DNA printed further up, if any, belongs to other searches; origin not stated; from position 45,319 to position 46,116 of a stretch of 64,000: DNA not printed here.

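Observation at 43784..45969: Secreted tyrosinase followed by a free-standing, recently duplicated copy of its own C-terminal 'lid' domain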

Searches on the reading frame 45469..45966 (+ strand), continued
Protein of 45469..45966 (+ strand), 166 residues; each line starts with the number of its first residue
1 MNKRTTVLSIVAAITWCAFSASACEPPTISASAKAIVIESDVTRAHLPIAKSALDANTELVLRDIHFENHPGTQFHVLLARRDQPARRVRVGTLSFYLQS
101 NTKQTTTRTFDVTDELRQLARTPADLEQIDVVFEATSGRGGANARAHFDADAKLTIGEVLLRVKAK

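Call 72: find_related_loci(query=A4, collection=metagenome_contigs, flank=4000)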
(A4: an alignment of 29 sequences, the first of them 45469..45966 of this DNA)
Query A4 (166 aa) in metagenome_contigs; peptide patterns used: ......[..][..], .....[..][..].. (x = any residue, [..] = any of these).
91 stretches matched a pattern; 10 encode a relative of the query (tblastn E <= 1e-3); 10 distinct loci.
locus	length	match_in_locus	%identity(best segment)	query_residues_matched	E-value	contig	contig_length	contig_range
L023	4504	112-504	56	29-162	3e-44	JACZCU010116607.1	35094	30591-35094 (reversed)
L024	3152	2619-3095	50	25-166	3e-44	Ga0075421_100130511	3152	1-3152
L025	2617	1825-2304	50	27-165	1e-40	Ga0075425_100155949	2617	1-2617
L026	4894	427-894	49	27-164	3e-40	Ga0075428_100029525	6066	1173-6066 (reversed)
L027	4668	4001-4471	48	27-166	3e-40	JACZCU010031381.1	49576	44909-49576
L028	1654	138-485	53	33-166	2e-39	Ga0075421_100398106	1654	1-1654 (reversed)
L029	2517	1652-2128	49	27-165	6e-38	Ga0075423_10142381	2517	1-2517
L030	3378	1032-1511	48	27-165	2e-36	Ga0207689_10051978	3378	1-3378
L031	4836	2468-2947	45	27-165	2e-35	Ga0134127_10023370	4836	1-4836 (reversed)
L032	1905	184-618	42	27-166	7e-29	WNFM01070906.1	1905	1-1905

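Call 81: search_protein_families(library=pfam, alignment_id=A5, max_evalue=0.01)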
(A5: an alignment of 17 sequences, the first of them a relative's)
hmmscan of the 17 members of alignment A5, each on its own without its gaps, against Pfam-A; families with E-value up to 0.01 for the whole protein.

A. member 1, P0262 (188 aa): 1 family
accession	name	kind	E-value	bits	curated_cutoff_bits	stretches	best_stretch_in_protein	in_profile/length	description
PF25271.1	DUF7868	-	2.4e-12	47.6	25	1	36-187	4-157/158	Domain of unknown function (DUF7868)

B. families by the number of members that match (of 17 scanned): 1 family
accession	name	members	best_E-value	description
PF25271.1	DUF7868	15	1.3e-15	Domain of unknown function (DUF7868)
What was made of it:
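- On Free-standing DUF7868 proteins: 15 of the 17 A5 members hit PF25271 (call 81).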

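Call 83: list_cluster_members(proteins=[P0175])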
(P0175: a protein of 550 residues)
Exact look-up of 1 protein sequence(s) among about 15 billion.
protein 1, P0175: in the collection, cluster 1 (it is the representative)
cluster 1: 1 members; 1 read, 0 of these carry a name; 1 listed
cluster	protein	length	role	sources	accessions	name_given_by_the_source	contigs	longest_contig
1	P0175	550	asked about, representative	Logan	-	-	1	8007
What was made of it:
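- Tried and rejected: P0175, which has the same length as HcTyr2, carries no name (call 83).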
